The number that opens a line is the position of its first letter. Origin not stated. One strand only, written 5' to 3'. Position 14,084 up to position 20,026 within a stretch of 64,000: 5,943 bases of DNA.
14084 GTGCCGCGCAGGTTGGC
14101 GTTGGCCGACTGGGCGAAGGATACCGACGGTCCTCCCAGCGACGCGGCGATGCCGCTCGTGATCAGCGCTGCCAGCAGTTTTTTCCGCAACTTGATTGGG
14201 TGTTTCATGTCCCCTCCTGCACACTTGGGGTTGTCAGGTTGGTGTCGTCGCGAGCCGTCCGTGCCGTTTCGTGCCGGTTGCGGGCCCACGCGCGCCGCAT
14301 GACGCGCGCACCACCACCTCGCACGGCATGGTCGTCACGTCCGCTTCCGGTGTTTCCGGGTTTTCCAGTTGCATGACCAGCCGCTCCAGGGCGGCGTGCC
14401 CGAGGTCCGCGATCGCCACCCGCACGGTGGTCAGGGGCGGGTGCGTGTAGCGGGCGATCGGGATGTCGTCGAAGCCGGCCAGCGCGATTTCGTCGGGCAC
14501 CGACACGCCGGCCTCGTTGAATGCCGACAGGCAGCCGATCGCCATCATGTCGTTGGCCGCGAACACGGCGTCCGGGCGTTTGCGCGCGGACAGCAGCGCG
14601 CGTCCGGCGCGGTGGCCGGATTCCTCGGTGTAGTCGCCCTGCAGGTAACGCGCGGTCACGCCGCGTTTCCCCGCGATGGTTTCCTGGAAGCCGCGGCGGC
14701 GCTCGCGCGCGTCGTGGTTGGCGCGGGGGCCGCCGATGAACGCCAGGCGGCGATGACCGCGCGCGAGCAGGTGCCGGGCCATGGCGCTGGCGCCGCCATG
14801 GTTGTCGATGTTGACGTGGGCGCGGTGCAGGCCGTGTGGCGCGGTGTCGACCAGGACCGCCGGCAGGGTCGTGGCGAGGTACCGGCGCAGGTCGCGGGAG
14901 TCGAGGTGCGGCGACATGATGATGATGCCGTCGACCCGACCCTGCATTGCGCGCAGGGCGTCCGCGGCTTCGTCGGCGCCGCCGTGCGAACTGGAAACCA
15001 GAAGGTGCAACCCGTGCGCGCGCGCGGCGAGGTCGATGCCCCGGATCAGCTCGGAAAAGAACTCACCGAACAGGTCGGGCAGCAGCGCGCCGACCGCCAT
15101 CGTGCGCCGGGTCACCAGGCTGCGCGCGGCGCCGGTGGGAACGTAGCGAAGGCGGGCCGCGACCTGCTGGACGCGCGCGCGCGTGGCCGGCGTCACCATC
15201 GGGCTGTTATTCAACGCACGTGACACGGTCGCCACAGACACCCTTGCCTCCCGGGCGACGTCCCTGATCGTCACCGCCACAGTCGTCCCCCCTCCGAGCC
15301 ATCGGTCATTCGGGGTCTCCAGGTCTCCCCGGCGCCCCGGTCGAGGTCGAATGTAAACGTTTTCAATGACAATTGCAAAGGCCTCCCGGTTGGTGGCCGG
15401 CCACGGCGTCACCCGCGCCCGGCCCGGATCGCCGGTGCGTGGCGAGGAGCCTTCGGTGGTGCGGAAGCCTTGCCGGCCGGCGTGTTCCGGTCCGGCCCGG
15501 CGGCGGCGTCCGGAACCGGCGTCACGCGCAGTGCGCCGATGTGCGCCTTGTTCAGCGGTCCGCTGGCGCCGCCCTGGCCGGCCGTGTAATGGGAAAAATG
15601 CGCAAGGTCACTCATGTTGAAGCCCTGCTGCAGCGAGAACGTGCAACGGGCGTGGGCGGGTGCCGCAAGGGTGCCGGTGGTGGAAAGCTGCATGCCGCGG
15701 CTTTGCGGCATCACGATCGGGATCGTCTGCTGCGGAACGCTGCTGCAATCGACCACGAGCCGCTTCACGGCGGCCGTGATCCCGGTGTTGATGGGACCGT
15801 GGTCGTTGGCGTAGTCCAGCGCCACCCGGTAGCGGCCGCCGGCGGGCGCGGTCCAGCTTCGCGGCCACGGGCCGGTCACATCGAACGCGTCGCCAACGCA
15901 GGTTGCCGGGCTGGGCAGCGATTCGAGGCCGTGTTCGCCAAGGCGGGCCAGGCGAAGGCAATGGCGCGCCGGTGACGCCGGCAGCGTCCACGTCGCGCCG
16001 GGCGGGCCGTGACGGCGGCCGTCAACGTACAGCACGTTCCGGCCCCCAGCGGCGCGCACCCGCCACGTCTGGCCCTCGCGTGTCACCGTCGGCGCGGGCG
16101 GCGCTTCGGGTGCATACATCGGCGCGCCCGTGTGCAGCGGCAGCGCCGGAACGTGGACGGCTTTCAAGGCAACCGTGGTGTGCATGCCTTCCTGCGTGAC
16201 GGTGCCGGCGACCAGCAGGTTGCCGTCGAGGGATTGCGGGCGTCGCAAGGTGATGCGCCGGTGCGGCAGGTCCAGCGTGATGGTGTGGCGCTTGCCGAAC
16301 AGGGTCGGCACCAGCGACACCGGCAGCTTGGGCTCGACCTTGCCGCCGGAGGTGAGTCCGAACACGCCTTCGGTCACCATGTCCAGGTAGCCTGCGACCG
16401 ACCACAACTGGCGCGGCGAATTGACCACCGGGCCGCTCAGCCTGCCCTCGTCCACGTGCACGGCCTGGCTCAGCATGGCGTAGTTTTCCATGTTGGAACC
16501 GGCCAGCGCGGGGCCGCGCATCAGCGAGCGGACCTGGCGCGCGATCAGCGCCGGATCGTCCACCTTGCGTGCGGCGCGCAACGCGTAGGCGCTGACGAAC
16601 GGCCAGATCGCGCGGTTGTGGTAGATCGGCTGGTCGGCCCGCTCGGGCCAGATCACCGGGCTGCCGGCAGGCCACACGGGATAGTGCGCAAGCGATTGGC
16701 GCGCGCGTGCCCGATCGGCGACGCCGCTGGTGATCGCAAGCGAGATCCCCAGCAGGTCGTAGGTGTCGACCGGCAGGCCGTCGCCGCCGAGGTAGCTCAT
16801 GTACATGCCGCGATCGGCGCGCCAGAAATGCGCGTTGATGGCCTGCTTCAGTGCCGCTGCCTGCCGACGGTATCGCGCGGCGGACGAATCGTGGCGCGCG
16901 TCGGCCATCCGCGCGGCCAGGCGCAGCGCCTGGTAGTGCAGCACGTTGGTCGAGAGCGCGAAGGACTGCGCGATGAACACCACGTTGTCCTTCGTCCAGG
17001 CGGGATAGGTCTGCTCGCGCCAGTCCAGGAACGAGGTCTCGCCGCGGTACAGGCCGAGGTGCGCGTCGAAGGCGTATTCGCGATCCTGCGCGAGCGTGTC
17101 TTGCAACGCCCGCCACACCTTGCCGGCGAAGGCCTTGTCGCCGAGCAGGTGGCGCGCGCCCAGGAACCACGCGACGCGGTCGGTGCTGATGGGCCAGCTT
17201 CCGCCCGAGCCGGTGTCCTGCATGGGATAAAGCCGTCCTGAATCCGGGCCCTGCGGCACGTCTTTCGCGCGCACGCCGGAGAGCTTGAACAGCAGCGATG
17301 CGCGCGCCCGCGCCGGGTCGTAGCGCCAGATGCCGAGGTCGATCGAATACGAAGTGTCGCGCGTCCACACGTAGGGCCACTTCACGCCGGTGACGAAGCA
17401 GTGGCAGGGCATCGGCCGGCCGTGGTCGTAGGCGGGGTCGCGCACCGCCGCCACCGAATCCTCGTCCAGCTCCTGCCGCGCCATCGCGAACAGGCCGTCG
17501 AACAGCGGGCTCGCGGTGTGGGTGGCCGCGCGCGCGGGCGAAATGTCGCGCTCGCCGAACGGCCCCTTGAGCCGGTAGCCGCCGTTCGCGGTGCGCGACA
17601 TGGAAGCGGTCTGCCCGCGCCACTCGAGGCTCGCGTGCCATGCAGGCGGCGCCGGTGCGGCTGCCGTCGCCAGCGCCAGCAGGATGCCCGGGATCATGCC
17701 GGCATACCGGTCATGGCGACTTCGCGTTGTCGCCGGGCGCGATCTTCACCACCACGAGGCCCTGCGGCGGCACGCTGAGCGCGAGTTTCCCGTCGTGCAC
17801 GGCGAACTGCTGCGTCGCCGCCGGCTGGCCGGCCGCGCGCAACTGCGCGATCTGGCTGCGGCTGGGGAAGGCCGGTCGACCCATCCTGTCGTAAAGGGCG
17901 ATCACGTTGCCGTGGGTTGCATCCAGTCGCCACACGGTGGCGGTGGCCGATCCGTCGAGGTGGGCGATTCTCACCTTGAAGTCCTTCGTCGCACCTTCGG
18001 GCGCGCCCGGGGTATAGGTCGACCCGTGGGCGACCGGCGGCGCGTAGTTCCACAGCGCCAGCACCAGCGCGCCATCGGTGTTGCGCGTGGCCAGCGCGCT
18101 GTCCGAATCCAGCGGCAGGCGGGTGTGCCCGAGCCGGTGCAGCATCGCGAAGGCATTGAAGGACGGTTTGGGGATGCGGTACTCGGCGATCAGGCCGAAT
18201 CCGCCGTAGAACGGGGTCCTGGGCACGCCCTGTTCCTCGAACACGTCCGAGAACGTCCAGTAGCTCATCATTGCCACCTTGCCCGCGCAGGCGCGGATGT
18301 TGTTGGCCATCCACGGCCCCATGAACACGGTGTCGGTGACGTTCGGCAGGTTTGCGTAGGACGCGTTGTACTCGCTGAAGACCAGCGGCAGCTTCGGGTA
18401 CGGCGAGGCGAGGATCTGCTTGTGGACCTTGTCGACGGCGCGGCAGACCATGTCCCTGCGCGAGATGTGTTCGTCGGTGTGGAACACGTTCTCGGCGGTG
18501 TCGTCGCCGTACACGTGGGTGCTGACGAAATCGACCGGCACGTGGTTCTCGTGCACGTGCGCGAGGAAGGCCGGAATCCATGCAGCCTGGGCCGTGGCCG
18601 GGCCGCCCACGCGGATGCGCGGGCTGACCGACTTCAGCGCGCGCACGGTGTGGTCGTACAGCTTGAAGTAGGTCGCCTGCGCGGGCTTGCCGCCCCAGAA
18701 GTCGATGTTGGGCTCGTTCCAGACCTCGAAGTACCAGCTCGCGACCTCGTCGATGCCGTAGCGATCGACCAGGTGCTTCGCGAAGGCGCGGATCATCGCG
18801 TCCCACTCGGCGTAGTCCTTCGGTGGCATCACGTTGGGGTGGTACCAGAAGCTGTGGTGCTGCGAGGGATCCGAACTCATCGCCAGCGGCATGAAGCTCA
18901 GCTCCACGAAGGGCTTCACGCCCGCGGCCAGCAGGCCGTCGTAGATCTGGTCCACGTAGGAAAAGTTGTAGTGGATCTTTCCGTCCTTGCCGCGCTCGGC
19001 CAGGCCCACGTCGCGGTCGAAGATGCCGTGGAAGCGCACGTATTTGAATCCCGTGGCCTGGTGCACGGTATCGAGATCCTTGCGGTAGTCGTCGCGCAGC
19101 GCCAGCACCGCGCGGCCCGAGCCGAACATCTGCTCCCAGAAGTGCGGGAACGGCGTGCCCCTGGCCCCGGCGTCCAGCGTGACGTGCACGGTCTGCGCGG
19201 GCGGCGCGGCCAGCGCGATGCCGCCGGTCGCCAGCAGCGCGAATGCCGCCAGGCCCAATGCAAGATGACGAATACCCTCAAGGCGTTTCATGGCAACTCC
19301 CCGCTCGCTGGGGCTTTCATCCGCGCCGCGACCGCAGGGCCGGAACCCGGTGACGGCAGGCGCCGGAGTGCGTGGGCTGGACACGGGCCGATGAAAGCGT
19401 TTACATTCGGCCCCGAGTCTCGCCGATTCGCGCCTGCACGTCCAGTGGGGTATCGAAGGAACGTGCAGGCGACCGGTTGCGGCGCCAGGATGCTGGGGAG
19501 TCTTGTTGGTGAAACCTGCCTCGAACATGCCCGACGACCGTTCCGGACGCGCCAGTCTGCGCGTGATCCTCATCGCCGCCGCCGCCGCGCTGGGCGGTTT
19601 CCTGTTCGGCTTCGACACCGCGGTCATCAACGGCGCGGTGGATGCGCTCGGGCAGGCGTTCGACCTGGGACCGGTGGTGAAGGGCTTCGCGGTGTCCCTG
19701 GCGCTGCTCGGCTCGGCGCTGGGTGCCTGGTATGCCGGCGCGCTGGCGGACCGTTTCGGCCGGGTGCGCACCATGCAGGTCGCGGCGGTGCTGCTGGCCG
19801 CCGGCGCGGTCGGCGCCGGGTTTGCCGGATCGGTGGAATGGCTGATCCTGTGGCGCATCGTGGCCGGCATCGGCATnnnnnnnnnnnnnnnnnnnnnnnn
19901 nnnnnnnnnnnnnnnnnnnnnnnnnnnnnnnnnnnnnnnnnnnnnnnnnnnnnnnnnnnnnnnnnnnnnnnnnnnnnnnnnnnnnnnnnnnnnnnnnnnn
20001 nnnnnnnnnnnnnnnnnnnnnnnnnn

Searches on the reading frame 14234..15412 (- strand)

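Call 7: search_protein_families(library=pfam, proteins=[window:14234-15412:-])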
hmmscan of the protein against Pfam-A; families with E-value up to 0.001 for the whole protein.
window:14234-15412:- (392 aa): 4 families
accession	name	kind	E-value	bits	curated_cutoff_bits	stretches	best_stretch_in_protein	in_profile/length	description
PF13377.12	Peripla_BP_3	-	1.3e-42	146.2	26.5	1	212-372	1-167/167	Periplasmic binding protein-like domain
PF00532.27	Peripla_BP_1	-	5.6e-25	88.8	22.2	1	105-365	2-276/281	Periplasmic binding proteins and sugar binding domain of LacI family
PF13407.12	Peripla_BP_4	-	4.2e-17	63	35.1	1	114-320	8-222/258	Periplasmic binding protein domain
PF00356.27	LacI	-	1.5e-15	57.1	27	1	48-92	1-45/46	Bacterial regulatory proteins, lacI family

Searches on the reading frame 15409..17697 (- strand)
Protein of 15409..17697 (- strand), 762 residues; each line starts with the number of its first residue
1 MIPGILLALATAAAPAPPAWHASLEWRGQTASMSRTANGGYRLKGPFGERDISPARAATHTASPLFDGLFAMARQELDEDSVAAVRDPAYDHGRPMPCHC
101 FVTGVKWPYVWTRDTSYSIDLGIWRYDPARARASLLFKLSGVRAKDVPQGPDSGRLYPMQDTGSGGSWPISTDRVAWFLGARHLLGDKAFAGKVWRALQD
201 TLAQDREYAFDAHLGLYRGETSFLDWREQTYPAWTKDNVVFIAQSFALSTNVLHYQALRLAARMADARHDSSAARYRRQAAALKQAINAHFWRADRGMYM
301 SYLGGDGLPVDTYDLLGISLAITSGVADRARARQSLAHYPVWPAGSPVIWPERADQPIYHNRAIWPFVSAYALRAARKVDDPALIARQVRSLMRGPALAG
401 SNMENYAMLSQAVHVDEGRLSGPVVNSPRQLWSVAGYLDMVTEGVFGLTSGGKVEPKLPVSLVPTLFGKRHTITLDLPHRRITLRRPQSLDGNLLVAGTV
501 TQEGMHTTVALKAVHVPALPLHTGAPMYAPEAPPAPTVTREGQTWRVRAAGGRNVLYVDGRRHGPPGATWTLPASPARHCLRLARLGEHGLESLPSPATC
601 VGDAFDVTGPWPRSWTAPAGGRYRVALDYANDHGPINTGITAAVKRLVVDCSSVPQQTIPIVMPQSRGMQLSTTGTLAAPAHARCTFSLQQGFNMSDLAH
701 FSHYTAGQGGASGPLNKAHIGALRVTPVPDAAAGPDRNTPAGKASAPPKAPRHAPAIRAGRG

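Call 7: search_protein_families(library=pfam, proteins=[window:15409-17697:-])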
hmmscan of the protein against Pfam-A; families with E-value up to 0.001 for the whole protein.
window:15409-17697:- (762 aa): 3 families
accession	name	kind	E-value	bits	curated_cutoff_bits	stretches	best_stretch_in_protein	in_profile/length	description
PF17389.8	Bac_rhamnosid6H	-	3.6e-08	33.5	24.5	1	185-298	114-220/339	Bacterial alpha-L-rhamnosidase 6 hairpin glycosidase domain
PF06202.20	GDE_C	-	5.2e-06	26.1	21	0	234-303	149-218/367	Amylo-alpha-1,6-glucosidase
PF22422.2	MGH1-like_GH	-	1.7e-05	25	27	1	127-394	20-326/356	Mannosylglycerate hydrolase MGH1-like glycoside hydrolase domain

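Call 27: find_homologous_proteins(query=window:15409-17697:-, max_evalue=1e-30)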
Query window:15409-17697:- (762 aa): 3887 proteins with E <= 1e-30 among 8000 candidates; the best 120 are listed.
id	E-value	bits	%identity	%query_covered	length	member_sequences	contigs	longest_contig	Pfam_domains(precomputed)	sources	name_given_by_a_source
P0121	0.0e+0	1758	100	100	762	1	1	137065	PF17389.9,PF06202.21,PF22422.3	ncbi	-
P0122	0.0e+0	1276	76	96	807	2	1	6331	PF17389.9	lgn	-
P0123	0.0e+0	1266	76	96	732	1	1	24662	PF17389.9,PF06202.21,PF22422.3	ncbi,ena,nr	ncbi:MAG TPA: Six-hairpin glycosidase-like protein [Rhodanobacteraceae bacterium]|nr:Six-hairpin gly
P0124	0.0e+0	1247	76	93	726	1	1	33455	PF17389.9,PF06202.21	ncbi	-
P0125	0.0e+0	1243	75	96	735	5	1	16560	PF17389.9,PF06202.21,PF22422.3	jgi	jgi:hypothetical protein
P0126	0.0e+0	1242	75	96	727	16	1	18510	PF17389.9,PF06202.21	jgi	jgi:hypothetical protein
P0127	0.0e+0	1241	75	95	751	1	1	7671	PF17389.9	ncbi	ncbi:MAG: Six-hairpin glycosidase-like protein [Rhodanobacteraceae bacterium]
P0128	0.0e+0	1232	71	96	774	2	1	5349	PF17389.9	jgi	jgi:hypothetical protein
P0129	0.0e+0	1215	76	91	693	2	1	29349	PF17389.9,PF06202.21,PF22422.3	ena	-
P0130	0.0e+0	1215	72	94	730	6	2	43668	PF17389.9,PF06202.21,PF22422.3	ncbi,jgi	-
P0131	0.0e+0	1208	72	94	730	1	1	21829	PF17389.9,PF06202.21,PF22422.3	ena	-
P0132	0.0e+0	1203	75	92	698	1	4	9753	PF17389.9,PF06202.21,PF22422.3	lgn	-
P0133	0.0e+0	1198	73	96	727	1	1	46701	PF17389.9,PF06202.21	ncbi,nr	ncbi:MAG TPA: Six-hairpin glycosidase-like protein [Rhodanobacteraceae bacterium]|nr:Six-hairpin gly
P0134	0.0e+0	1197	71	93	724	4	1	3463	PF17389.9,PF06202.21,PF22422.3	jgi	jgi:hypothetical protein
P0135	0.0e+0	1196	73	94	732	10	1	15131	PF17389.9,PF06202.21,PF22422.3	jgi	jgi:hypothetical protein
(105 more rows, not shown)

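Call 28: find_encoding_contigs(protein=P0123, flank=10000, max_places=3)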
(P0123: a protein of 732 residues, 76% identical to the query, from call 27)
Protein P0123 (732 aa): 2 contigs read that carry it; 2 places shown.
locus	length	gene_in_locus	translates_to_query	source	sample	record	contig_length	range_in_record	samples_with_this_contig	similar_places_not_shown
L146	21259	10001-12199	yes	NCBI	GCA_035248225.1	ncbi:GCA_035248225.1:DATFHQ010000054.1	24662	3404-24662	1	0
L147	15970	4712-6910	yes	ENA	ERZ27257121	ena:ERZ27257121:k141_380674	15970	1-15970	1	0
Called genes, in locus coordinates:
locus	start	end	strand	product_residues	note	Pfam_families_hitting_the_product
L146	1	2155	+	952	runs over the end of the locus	PF07715:Plug, PF00593:TonB_dep_Rec_b-barrel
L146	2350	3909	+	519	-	PF04820:Trp_halogenase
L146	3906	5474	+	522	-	PF00128:Alpha-amylase, PF23915:SusG_C, PF25839:Apionate_lact_C (weak)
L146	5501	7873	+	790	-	PF01055:Glyco_hydro_31_2nd, PF21365:Glyco_hydro_31_3rd, PF17137:DUF5110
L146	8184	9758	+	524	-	PF01229:Glyco_hydro_39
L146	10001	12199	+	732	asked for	PF22422:MGH1-like_GH (faint), PF17389:Bac_rhamnosid6H (weak), PF06202:GDE_C (faint)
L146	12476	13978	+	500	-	PF07690:MFS_1, PF13347:MFS_2 (weak), PF07690:MFS_1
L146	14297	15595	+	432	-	PF01566:Nramp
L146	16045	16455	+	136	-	PF03928:HbpS-like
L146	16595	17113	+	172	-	PF13628:DUF4142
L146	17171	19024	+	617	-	PF01011:PQQ, PF13570:Beta-prop_ACSF4 (faint), PF13360:PQQ_2, PF01011:PQQ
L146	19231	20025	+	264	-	PF00497:SBP_bac_3, PF13531:SBP_bac_11 (weak)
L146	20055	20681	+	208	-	PF00034:Cytochrom_C, PF13442:Cytochrome_CBB3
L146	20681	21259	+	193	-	PF00116:COX2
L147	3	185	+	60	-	?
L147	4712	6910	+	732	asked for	PF22422:MGH1-like_GH (faint), PF17389:Bac_rhamnosid6H (weak), PF06202:GDE_C (faint)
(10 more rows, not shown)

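Call 29: find_encoding_contigs(protein=P0124, flank=10000, max_places=3)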
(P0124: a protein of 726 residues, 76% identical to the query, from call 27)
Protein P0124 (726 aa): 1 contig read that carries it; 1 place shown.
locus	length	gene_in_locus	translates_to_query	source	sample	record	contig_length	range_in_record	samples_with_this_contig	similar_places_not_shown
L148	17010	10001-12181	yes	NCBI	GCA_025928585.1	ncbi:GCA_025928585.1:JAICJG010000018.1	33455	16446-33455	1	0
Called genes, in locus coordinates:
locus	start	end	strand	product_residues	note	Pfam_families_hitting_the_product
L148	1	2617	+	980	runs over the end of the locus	PF07715:Plug, PF00593:TonB_dep_Rec_b-barrel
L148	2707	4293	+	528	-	PF04820:Trp_halogenase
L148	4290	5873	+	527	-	PF00128:Alpha-amylase, PF23915:SusG_C, PF25839:Apionate_lact_C (weak)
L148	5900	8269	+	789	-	PF01055:Glyco_hydro_31_2nd, PF21365:Glyco_hydro_31_3rd, PF17137:DUF5110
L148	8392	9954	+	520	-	PF01229:Glyco_hydro_39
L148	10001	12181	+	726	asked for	PF06202:GDE_C (faint), PF17389:Bac_rhamnosid6H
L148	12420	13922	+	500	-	PF07690:MFS_1, PF13347:MFS_2, PF07690:MFS_1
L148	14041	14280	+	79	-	-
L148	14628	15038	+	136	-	PF03928:HbpS-like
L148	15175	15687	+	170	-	PF13628:DUF4142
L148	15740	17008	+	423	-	?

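Call 67: list_cluster_members(proteins=[P0121, P0241, P0242])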
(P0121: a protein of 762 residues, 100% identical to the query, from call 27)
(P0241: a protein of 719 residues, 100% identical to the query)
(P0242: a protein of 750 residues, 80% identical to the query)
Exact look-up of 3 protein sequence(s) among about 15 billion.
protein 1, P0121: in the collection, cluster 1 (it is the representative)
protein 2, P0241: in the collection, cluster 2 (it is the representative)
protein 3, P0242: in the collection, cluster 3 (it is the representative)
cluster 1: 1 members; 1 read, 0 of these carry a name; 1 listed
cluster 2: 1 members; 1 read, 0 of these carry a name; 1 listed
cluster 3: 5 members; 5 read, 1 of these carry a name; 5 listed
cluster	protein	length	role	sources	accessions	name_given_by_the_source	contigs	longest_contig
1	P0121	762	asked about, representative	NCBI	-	-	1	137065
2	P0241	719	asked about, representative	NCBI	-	-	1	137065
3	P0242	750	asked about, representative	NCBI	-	-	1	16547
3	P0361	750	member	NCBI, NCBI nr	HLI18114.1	MAG TPA: beta-glucosidase BglX [Rhodanobacteraceae bacterium] | beta-glucosidase BglX [Rhodanobacteraceae bacterium]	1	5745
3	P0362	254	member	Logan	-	-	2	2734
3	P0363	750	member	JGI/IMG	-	-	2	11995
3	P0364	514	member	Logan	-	-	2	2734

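Call 68: find_encoding_contigs(protein=P0363, flank=10000, max_places=4)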
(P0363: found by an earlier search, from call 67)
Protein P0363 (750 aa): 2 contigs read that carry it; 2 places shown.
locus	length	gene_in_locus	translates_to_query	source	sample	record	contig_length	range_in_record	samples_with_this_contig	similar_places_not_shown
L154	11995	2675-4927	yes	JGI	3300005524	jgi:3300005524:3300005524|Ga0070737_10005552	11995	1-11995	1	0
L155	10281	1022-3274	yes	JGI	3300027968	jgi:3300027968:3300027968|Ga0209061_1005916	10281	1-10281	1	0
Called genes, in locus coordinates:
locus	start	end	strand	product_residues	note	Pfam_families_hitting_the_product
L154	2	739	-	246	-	?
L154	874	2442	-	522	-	PF01229:Glyco_hydro_39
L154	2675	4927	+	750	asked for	PF00933:Glyco_hydro_3, PF01915:Glyco_hydro_3_C, PF14310:Fn3-like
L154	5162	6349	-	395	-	PF00162:PGK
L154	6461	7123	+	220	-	PF02798:GST_N, PF13417:GST_N_3, PF13409:GST_N_2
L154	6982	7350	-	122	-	PF09720:Unstab_antitox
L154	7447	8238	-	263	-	PF13577:SnoaL_4, PF12680:SnoaL_2, PF14534:DUF4440, PF11954:DUF3471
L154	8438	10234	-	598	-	PF17297:PEPCK_N, PF00821:PEPCK_GTP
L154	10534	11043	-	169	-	PF00440:TetR_N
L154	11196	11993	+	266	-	?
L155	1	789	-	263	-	?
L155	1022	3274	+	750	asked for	PF00933:Glyco_hydro_3, PF01915:Glyco_hydro_3_C, PF14310:Fn3-like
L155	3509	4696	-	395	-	PF00162:PGK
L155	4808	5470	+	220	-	PF02798:GST_N, PF13417:GST_N_3, PF13409:GST_N_2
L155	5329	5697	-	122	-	PF09720:Unstab_antitox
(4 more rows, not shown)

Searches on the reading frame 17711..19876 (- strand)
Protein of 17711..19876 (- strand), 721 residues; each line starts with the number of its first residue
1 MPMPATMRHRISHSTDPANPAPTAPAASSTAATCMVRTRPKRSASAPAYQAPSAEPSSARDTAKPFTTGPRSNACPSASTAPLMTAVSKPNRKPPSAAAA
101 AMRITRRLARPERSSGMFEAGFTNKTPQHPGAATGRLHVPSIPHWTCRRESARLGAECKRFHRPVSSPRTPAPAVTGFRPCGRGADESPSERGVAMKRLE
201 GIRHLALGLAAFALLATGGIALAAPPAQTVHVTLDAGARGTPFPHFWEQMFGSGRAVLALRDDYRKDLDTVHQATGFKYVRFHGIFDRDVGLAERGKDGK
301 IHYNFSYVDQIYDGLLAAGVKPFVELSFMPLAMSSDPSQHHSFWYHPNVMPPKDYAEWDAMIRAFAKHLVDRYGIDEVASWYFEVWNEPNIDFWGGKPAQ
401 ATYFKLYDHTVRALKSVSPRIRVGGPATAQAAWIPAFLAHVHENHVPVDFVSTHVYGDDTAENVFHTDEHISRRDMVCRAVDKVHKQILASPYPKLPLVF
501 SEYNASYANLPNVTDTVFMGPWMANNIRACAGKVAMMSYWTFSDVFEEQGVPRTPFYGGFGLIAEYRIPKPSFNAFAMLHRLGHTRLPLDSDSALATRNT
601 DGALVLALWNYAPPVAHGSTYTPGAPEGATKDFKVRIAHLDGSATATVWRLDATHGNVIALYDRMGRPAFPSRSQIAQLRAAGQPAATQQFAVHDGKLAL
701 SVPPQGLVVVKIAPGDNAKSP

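Call 7: search_protein_families(library=pfam, proteins=[window:17711-19876:-])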
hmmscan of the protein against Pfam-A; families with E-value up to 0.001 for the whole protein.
window:17711-19876:- (721 aa): 1 family
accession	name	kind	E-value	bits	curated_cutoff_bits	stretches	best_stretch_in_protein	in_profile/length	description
PF01229.23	Glyco_hydro_39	-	1.3e-104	351.2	26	1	231-689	2-461/472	Glycosyl hydrolases family 39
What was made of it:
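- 17711..19285 (-): GH39 gene. The start coordinate is approximate. Pfam E=1e-104 (call 7).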
